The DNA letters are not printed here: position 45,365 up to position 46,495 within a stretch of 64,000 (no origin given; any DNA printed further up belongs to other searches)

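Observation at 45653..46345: Membrane-anchored stand-alone receiver-like (CheY-fold) protein of unknown function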

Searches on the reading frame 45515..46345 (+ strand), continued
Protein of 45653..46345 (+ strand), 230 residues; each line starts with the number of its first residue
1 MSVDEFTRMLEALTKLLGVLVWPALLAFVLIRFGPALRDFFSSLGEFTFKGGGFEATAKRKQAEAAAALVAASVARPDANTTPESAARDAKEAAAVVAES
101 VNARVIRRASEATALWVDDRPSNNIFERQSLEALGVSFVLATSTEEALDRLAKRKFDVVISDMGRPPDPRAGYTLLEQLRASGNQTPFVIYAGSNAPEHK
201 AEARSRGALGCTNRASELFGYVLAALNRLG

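Call 16: search_solved_structures(query=window:45653-46345:+, max_evalue=0.01, show_alignments=2)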
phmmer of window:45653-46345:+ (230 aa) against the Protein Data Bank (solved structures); distinct sequences matched with E-value up to 0.01: 14.
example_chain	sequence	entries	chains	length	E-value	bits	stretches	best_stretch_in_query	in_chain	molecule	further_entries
4h60_A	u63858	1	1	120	4.4e-06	30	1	112-211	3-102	Chemotaxis protein CheY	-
4hnr_A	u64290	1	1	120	4.5e-06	29.9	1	112-211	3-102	Chemotaxis protein CheY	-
2ayz_A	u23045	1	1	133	1.1e-05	28.7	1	113-214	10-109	Sensor kinase protein rcsC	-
2ayx_A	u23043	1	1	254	3.8e-05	26.9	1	111-214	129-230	Sensor kinase protein rcsC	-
3m6m_D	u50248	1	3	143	5.2e-05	26.5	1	112-208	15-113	Sensory/regulatory protein rpfC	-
5t3y_A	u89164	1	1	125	0.0011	22.2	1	113-214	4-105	Two-component system response regulator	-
7w9h_A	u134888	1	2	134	0.0017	21.5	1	118-210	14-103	Response regulator protein FleR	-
3eod_A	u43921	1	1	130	0.0034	20.5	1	131-195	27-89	Protein hnr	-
7l9c_A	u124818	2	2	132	0.0036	20.5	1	131-195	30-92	Regulator of RpoS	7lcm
9ji3_J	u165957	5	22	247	0.0046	20.1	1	110-200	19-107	DNA-binding response regulator | Possible two component system response transcriptional positive regulator PhoP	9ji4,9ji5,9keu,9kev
3r0j_A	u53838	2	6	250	0.0046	20.1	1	110-200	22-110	POSSIBLE TWO COMPONENT SYSTEM RESPONSE TRANSCRIPTIONAL POSITIVE REGULATOR PHOP | Response regulator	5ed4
9xzo_A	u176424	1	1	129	0.0049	20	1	117-212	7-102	De novo protein M1X0B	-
6ont_A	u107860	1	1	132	0.0079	19.3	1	116-208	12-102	Two-component response regulator 1452 receiver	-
2rjn_A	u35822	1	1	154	0.01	19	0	113-208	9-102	Response regulator receiver:Metal-dependent phosphohydrolase, HD subdomain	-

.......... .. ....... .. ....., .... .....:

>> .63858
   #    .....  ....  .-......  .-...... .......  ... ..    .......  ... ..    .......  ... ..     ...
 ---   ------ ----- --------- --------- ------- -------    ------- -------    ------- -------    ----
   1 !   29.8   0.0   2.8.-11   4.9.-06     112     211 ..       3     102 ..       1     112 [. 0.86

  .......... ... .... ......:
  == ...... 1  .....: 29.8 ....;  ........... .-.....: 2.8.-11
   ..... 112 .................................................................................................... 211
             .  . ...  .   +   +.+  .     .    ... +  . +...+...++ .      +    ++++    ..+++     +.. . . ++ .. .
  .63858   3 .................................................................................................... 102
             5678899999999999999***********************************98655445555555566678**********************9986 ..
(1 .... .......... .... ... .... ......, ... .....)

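Call 19: find_related_loci(query=A1, collection=genome_contigs, flank=8000)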
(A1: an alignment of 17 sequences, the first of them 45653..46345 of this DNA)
Query A1 (230 aa) in genome_contigs; peptide patterns used: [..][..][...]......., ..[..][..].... (x = any residue, [..] = any of these).
600 stretches matched a pattern (row limit reached: there are more); 130 encode a relative of the query (tblastn E <= 1e-3); the best 80 are kept; 80 distinct loci.
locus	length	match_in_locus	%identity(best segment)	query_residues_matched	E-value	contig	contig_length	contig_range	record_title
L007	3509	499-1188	79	1-230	1e-111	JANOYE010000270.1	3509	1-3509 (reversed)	MAG: Rhodoferax sp. isolate VAR_83_metabat_228 VAR_83_k141_403484, whole genome shotgun sequence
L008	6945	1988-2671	65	1-228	4e-99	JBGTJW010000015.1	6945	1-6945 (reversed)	MAG: Stenomitos sp. isolate JTS-RE299 k141_2093314, whole genome shotgun sequence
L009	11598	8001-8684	65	1-228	4e-99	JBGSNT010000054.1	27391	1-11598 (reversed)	MAG: Nodosilinea sp. isolate JTS-AC262 k141_2953520, whole genome shotgun sequence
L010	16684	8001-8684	65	1-228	1e-97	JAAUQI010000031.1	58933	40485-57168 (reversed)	MAG: Leptolyngbyaceae cyanobacterium RM1_1_2 NODE_155_length_58933_cov_10.017124, whole genome shotgun sequence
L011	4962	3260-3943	65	1-228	3e-95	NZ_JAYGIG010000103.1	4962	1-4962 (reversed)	Leptothoe sp. PORK10 BA2 NODE_410_length_4962_cov_35.077973, whole genome shotgun sequence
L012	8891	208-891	63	1-228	2e-93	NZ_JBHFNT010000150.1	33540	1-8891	Floridaenema evergladense BLCC-F167 bin1.fa-150, whole genome shotgun sequence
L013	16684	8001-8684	65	1-228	4e-93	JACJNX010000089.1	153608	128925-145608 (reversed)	Cyanobacteria bacterium FACHB-63 contig89, whole genome shotgun sequence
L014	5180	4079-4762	63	1-228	2e-92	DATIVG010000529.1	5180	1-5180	MAG TPA_asm: Nodosilinea sp. isolate SMAG_U16001 k141_626415, whole genome shotgun sequence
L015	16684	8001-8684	61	1-228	2e-91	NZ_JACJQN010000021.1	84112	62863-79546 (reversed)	Phormidium tenue FACHB-1052 contig21, whole genome shotgun sequence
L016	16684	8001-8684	62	1-228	2e-91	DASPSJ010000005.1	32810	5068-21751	MAG TPA_asm: Stellaceae bacterium isolate SMAG_U12248 k141_1922426, whole genome shotgun sequence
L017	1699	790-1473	62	1-228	8e-97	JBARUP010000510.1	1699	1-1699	MAG: Nodosilinea sp. isolate MFD12125_ilm_asm_bin22 k127_126718, whole genome shotgun sequence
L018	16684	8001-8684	60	1-228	2e-90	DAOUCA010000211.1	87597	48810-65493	MAG TPA_asm: Caldilineaceae bacterium isolate H76_764 k137_384417, whole genome shotgun sequence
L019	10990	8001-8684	62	1-228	1e-89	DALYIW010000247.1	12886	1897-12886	MAG TPA_asm: Coleofasciculaceae cyanobacterium CTOTU46601 NODE_348_length_12886_cov_4.063830, whole genome shotgun seque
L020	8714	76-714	65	16-228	3e-89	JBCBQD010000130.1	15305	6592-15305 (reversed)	MAG: Cyanobacteria bacterium J06635_1 NODE_130_length_15305_cov_15.279814, whole genome shotgun sequence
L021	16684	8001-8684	61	1-228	2e-88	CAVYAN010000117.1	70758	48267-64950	MAG: uncultured cyanobacterium isolate MFD03044.bin.2.2 genome assembly, contig: contig_83706, whole genome shotgun sequ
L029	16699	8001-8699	61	1-229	2e-91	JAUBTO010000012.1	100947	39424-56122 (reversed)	Microcoleus sp. C2D2 NODE_32_length_100947_cov_44.696927, whole genome shotgun sequence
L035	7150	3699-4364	48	9-228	1e-57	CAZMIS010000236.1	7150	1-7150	MAG TPA_asm: uncultured Anaerolineales bacterium isolate binchicken_co111_72 genome assembly, contig: NODE_23168_length_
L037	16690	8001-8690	47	1-228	5e-57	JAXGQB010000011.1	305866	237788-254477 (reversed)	MAG: Anaerolineae bacterium isolate AnMBR.bin316 bin316_11, whole genome shotgun sequence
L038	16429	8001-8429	62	84-226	3e-56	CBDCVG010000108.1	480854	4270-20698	MAG: Caldora sp. isolate e91194d1-5003-4bb1-8e0a-ecd65b6f64b4 genome assembly, contig: contig_108, whole genome shotgun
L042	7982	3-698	42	3-230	4e-52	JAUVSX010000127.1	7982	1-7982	MAG: Chloroflexota bacterium isolate CSMAG_751 CSMAG_751_k127_3535710_length_7982_cov_77.0000, whole genome shotgun sequ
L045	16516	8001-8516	49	60-227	1e-46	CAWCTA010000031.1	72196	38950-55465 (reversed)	MAG: uncultured Acidobacteriota bacterium isolate MFD04428.bin.1.96 genome assembly, contig: contig_86988, whole genome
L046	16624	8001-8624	47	13-227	8e-46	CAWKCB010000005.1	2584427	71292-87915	MAG: uncultured Bacteroidetes bacterium isolate MFD03250.bin.1.116 genome assembly, contig: contig_6117, whole genome sh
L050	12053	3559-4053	51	61-227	5e-45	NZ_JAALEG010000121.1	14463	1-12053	Rhodococcus aetherivorans strain DSM 44752 R.aetherivorans_contig_121_14463_27.0_0.61, whole genome shotgun sequence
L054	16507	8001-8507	49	58-227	7e-43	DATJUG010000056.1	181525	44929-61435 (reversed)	MAG TPA_asm: Bryobacteraceae bacterium isolate SMAG_U15040 k141_2568777, whole genome shotgun sequence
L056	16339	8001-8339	62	115-227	2e-42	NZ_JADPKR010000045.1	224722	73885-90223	Bradyrhizobium sp. 141 13LoS18_3_12, whole genome shotgun sequence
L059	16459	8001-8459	54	70-222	3e-39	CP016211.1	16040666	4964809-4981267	Minicystis rosea strain DSM 24000 chromosome, complete genome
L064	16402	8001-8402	50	96-228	2e-31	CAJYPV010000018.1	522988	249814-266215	MAG: Burkholderiaceae bacterium isolate SP106_2_metabat2_genome_mining.33 genome assembly, contig: k127_390201, whole ge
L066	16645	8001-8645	44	6-226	1e-30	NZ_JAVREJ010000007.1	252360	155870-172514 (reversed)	Pseudonocardia charpentierae strain DSM 45834 NODE_7_length_252360_cov_12.369845, whole genome shotgun sequence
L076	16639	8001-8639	31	2-225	1e-20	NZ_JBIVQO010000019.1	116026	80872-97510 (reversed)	Streptomyces sp. NPDC092370 NPDC092370_168_H4.ctg-0019, whole genome shotgun sequence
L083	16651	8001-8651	32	8-229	2e-17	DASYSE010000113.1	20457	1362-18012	MAG TPA_asm: Actinomycetes bacterium isolate SMAG_U4530 k141_3015596, whole genome shotgun sequence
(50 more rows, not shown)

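Call 21: search_protein_representatives(protein=window:45653-46345:+)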
Query: 230 residues. Proteins with E-value up to 0.001 (for the whole library): 5492; up to 1e-10: 1822; up to 1e-30: 273. The best 150 are listed.
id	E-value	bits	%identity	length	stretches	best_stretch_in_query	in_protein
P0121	1.0e-83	296.7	59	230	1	1-227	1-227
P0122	4.3e-72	258.7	55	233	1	1-227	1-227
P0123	4.3e-71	255.4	57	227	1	2-227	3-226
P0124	5.6e-69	248.5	55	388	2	68-227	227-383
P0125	1.3e-68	247.3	54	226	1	1-228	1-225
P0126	5.4e-68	245.3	51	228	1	1-227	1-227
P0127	1.9e-67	243.5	55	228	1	6-227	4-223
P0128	5.9e-66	238.6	67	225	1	1-169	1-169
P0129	1.3e-65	237.6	52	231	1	1-226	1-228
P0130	2.2e-62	227.0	61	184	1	1-173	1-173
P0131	1.5e-58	214.4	47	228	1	1-227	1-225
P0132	1.5e-57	211.2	48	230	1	4-227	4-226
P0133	3.4e-57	210.0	50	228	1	3-227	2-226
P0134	5.5e-57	209.3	47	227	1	1-226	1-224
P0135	7.8e-57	208.8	48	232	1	5-229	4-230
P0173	8.1e-48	179.4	44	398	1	5-228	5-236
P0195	3.0e-45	171.0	53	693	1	65-228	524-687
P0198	6.7e-45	169.9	66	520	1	109-228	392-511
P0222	1.0e-41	159.5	63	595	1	112-227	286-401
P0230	1.5e-40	155.6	53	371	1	63-226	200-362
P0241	1.1e-39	152.8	65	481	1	112-224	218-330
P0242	1.6e-39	152.3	63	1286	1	109-226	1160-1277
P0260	2.4e-38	148.4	53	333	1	87-227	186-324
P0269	1.4e-37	146.0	48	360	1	60-225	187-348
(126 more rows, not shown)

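Call 22: search_protein_families(library=pfam, proteins=[P0198, P0222, P0241, P0242, P0195, P0124, P0230, P0260, P0269, P0173], max_evalue=0.01)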
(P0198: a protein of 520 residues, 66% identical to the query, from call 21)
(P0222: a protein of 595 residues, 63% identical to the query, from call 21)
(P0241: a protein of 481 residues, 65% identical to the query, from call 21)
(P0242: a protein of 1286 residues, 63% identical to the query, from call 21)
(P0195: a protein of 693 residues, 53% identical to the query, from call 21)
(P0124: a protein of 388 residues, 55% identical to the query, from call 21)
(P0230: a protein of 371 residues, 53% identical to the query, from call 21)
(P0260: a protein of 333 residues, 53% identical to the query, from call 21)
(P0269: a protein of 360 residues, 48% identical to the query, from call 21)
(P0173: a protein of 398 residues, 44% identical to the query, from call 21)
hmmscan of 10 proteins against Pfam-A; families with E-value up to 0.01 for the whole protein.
P0198 (520 aa): 3 families
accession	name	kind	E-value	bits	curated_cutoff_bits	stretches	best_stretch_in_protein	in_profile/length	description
PF00656.27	Peptidase_C14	-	5.5e-22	79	21.4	1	3-226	2-218/233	Caspase domain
PF00072.30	Response_reg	-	8.4e-11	42.5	30.2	1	397-499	1-101/111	Response regulator receiver domain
PF13202.12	EF-hand_5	-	0.0031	17.4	25.9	1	198-212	7-21/25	EF hand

P0222 (595 aa): 4 families
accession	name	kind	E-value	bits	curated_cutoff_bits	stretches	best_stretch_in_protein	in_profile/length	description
PF01590.32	GAF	-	2.6e-12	47.9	22.4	1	421-547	4-116/133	GAF domain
PF00072.30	Response_reg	-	2.8e-09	37.6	30.2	1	288-385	1-96/111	Response regulator receiver domain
PF13185.12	GAF_2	-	1.4e-06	29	28.6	1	422-534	7-109/136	GAF domain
PF13492.12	GAF_3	-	6.9e-05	23.7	27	1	420-550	3-108/129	GAF domain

P0241 (481 aa): 3 families
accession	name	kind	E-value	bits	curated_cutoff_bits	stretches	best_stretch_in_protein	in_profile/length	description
PF13676.11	TIR_2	-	2.2e-26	93.1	28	2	333-431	1-93/122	TIR domain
PF00072.30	Response_reg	-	1.5e-07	32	30.2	1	220-317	1-96/111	Response regulator receiver domain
PF01582.25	TIR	-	0.0011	19.2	21.3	0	44-118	27-99/179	TIR domain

P0242 (1286 aa): 5 families
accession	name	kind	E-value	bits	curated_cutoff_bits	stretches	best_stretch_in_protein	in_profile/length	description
PF13365.12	Trypsin_2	-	2e-13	51.8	27.6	1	694-871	1-144/144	Trypsin-like peptidase domain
PF19955.5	EAD1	-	4.2e-13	50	24.2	1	557-642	2-89/90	Effector-associated domain 1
PF00072.30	Response_reg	-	1e-09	39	30.2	1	1165-1262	1-96/111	Response regulator receiver domain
PF13519.12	VWA_2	-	3.7e-09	37.6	27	1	934-1044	2-107/107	von Willebrand factor type A domain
PF00092.34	VWA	-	9.1e-06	26.4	23.8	1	934-1103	3-163/174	von Willebrand factor type A domain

P0195 (693 aa): 9 families
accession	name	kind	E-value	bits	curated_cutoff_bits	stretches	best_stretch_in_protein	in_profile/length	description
PF00486.34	Trans_reg_C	-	4e-15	56.1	26.2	1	28-98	1-77/77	Transcriptional regulatory protein, C terminal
PF00072.30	Response_reg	-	5.3e-09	36.7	30.2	1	573-670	1-96/111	Response regulator receiver domain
PF13401.12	AAA_22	-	2.8e-07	31.3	27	1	147-239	4-98/130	AAA domain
PF13191.12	AAA_16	-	3.5e-06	28.1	32.6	1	130-210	1-82/167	AAA ATPase domain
PF00931.28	NB-ARC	-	0.0001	22.1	23.5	1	150-231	20-108/248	NB-ARC domain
PF20703.3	nSTAND1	-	0.00012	22.3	27.1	1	132-239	17-131/379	Novel STAND NTPase 1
PF20720.3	nSTAND3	-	0.00038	20.6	27.2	1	144-193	13-59/155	Novel STAND NTPase 3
PF05729.18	NACHT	-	0.0006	20.1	26.7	1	151-258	3-127/167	NACHT domain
PF07728.20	AAA_5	-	0.0017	18.8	22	0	153-191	4-39/139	AAA domain (dynein-related subfamily)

P0124 (388 aa): 1 family
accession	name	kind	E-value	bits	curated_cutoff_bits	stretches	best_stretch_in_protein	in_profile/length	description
PF00072.30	Response_reg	-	1.3e-09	38.6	30.2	1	270-366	1-95/111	Response regulator receiver domain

P0230 (371 aa): 1 family
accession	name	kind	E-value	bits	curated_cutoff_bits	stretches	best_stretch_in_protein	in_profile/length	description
PF00072.30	Response_reg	-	3.4e-12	47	30.2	1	250-351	1-100/111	Response regulator receiver domain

P0260 (333 aa): 1 family
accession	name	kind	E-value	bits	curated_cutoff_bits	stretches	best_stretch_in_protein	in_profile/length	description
PF00072.30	Response_reg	-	1.4e-10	41.7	30.2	1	211-307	1-95/111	Response regulator receiver domain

P0269 (360 aa): 1 family
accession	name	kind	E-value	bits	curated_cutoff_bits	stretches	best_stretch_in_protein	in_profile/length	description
PF00072.30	Response_reg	-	1e-06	29.3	30.2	1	237-334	1-96/111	Response regulator receiver domain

P0173 (398 aa): 1 family
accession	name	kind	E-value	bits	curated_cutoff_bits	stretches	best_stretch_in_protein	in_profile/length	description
PF00072.30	Response_reg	-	4.6e-08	33.7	30.2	1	122-219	1-96/111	Response regulator receiver domain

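Call 39: find_encoding_contigs(protein=P0001, flank=10000, max_places=3)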
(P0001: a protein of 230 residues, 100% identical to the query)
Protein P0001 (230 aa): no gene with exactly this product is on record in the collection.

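Call 40: find_encoding_contigs(protein=P0028, flank=8000, max_places=3)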
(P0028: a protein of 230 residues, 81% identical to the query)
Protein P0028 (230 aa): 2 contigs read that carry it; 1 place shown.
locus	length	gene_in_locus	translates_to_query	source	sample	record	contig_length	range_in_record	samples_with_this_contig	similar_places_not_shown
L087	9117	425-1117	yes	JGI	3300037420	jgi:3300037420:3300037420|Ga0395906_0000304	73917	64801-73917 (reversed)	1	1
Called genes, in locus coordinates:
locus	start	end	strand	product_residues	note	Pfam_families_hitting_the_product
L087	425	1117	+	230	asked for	PF00072:Response_reg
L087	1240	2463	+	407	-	PF09994:T6SS_Tle1-like_cat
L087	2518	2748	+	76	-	-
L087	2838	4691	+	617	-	PF00512:HisKA, PF02518:HATPase_c, PF00072:Response_reg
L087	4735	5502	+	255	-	PF20308:TPR-S (faint), PF08238:Sel1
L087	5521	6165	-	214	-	PF02492:cobW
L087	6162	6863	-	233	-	PF01730:UreF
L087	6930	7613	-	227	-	PF02814:UreE_N, PF05194:UreE_C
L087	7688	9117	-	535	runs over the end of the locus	PF00135:COesterase, PF20434:BD-FAE, PF07859:Abhydrolase_3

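Call 41: find_encoding_contigs(protein=P0030, flank=8000, max_places=5)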
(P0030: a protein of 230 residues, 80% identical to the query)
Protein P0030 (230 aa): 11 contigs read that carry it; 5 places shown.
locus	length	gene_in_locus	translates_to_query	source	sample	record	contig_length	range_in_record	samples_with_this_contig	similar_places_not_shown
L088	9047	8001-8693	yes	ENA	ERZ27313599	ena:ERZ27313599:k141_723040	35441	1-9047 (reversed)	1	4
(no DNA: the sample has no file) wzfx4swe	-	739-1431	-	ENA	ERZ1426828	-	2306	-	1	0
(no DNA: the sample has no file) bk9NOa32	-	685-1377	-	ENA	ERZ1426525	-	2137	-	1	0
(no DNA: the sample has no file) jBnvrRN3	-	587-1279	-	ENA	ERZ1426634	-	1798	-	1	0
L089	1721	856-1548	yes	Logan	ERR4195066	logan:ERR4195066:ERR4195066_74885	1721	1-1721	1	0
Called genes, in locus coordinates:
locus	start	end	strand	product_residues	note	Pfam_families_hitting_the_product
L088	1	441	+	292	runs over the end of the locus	PF01507:PAPS_reduct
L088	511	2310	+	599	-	PF00009:GTP_EFTU, PF01926:MMR_HSR1 (faint), PF22594:GTP-eEF1A_C, PF01583:APS_kinase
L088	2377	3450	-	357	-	PF02463:SMC_N (weak), PF00005:ABC_tran, PF13304:AAA_21 (weak), PF17850:CysA_C_terminal, PF03459:TOBE (weak), PF12857:TOBE_3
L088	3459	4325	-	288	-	PF00528:BPD_transp_1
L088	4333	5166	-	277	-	PF00528:BPD_transp_1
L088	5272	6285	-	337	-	PF01547:SBP_bac_1, PF13531:SBP_bac_11, PF13343:SBP_bac_6 (faint)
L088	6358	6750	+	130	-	-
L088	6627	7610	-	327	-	PF02627:CMD (faint)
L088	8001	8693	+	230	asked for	PF00072:Response_reg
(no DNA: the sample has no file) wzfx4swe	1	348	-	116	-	?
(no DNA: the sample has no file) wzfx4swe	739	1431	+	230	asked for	PF00072:Response_reg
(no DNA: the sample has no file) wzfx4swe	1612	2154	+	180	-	PF14082:SduA_C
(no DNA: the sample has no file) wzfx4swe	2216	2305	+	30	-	?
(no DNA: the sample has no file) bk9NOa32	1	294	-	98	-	?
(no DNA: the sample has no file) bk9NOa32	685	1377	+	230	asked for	PF00072:Response_reg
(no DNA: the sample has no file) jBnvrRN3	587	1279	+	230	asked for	PF00072:Response_reg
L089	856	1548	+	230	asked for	PF00072:Response_reg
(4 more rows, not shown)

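Call 42: predict_structure(alignment_id=A2)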
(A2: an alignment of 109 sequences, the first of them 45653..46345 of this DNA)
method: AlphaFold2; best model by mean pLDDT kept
length: 230 residues; sequences in the alignment: 109
mean_pLDDT: 93.1   pTM: 0.76
mean pLDDT of the five models: 93.1, 92.5, 92.3, 92.1, 92.0
residues with pLDDT >= 90: 203; 70-90: 16; 50-70: 6; < 50: 5
segments of 3 or more residues with pLDDT < 50: 47-50
pLDDT, mean of each block of 10 residues (from residue 1): 92 95 96 92 57 77 94 90 93 94 94 98 97 98 98 98 98 98 98 95 98 97 93
secondary structure, 60 per line:
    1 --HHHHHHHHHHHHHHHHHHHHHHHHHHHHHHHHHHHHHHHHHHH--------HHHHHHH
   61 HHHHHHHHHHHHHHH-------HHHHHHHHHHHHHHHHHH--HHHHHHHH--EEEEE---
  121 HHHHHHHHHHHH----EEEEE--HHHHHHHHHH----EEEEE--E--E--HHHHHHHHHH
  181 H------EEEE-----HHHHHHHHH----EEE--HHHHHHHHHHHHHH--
elements in order: H3-45 H54-75 H83-100 H103-110 E113-117 H121-132 E137-141 H144-153 E158-162 H171-181 E188-191 H197-205 E210-212 H215-228
